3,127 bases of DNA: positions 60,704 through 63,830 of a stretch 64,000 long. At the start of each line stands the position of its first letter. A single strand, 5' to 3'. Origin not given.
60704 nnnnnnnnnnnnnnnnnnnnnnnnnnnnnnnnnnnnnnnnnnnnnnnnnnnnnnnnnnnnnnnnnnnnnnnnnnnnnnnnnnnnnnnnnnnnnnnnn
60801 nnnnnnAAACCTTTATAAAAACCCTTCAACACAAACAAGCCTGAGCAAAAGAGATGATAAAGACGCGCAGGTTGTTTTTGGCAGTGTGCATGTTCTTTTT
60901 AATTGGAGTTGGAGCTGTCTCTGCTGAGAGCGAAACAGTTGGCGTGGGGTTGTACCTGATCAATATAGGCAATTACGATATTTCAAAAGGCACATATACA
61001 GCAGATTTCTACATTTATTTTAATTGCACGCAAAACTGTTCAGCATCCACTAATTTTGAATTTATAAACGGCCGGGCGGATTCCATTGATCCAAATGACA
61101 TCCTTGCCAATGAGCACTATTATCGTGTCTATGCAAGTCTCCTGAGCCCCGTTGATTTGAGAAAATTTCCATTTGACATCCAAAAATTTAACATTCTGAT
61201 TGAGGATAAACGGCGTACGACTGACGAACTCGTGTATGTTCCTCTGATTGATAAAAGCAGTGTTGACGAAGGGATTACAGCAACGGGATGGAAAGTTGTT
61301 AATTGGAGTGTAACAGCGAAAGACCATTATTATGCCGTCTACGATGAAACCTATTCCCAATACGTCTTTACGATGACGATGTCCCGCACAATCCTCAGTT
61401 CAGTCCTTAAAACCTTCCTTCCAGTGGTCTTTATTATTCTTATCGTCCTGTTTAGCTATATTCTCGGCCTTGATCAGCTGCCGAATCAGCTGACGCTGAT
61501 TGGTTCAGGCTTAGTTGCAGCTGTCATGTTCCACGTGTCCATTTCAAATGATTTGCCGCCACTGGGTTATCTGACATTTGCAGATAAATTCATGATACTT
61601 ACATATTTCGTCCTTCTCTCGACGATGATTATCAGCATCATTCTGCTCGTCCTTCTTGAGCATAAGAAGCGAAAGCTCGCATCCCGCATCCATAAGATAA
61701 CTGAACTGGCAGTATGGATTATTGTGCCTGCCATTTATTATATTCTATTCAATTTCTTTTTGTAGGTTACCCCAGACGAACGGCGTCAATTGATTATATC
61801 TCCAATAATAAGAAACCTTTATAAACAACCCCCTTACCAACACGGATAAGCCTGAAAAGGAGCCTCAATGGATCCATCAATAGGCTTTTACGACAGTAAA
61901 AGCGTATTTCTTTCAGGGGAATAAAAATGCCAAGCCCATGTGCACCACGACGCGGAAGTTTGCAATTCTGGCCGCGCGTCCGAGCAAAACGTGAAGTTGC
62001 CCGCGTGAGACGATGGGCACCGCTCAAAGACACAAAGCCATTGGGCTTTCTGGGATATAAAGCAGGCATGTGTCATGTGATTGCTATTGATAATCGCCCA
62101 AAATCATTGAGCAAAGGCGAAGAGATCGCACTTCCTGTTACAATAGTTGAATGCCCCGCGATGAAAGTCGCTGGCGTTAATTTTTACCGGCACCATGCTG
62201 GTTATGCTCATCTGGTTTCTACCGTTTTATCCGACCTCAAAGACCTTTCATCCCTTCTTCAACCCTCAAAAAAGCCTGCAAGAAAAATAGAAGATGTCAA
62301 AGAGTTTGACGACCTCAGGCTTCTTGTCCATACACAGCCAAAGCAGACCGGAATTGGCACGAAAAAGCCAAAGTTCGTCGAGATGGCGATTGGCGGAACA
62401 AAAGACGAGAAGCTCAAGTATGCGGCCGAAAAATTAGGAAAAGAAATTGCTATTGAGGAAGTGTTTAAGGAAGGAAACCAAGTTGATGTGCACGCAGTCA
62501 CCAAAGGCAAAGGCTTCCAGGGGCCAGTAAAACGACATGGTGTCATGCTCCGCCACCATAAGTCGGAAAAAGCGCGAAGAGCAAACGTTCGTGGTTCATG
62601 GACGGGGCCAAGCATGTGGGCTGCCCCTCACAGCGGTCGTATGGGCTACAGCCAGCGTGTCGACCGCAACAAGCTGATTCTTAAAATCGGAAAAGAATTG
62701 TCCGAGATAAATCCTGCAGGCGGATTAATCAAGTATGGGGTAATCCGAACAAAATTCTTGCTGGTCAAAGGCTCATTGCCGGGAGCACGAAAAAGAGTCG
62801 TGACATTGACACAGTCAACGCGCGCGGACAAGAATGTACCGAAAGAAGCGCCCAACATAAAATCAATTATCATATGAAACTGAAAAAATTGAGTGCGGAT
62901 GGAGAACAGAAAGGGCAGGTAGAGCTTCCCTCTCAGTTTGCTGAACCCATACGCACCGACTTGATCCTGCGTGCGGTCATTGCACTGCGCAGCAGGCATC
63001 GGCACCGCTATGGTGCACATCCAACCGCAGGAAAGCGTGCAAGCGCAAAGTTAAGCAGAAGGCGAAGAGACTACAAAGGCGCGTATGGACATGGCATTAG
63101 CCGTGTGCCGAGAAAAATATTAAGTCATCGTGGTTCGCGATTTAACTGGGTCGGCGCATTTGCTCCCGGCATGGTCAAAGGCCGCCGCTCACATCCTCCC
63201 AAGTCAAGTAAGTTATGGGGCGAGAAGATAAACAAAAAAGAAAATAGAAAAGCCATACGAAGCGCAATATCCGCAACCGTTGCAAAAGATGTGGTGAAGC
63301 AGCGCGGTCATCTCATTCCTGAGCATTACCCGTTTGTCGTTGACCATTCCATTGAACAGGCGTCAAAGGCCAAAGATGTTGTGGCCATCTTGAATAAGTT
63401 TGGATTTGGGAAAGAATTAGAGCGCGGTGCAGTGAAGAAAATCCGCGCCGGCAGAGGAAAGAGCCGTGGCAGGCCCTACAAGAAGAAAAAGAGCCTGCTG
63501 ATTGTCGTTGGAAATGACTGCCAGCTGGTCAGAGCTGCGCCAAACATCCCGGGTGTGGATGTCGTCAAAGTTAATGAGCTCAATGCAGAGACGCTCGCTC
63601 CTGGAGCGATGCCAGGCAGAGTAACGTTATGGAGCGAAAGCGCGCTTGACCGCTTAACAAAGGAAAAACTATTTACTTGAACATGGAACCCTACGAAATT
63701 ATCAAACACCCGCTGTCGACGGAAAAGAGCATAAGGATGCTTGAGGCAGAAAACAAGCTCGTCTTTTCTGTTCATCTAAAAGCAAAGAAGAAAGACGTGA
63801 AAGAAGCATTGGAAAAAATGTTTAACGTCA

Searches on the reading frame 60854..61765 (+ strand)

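Call 49: search_protein_families(library=pfam, proteins=[window:60854-61765:+], max_evalue=0.001)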
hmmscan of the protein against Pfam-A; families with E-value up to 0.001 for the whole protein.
window:60854-61765:+ (303 aa): 1 family
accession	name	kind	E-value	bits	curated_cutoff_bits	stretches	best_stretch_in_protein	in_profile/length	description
PF02931.28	Neur_chan_LBD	-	0.00055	19.9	26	0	90-179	118-215/216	Neurotransmitter-gated ion-channel ligand binding domain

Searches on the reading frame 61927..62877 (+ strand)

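Call 49: search_protein_families(library=pfam, proteins=[window:61927-62877:+], max_evalue=0.001)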
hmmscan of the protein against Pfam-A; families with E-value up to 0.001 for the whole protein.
window:61927-62877:+ (316 aa): 1 family
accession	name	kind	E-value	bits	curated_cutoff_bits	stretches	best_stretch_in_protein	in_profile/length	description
PF00297.29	Ribosomal_L3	-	2.7e-58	198.2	22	2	126-303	156-350/369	Ribosomal protein L3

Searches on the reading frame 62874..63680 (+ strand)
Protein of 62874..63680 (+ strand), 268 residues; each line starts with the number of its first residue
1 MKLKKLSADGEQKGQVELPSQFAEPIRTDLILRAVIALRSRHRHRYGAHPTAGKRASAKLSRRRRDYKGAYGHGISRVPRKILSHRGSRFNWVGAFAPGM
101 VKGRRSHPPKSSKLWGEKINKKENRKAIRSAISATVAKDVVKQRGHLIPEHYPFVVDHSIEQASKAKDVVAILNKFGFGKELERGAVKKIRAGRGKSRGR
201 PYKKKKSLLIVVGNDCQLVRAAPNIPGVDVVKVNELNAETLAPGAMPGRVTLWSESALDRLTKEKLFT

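Call 49: search_protein_families(library=pfam, proteins=[window:62874-63680:+], max_evalue=0.001)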
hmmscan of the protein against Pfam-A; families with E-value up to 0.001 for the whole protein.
window:62874-63680:+ (268 aa): 1 family
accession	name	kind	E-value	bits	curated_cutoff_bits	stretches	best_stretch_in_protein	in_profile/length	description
PF00573.27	Ribosomal_L4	-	2.3e-36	125.7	25.8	1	16-263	1-189/190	Ribosomal protein L4/L1 family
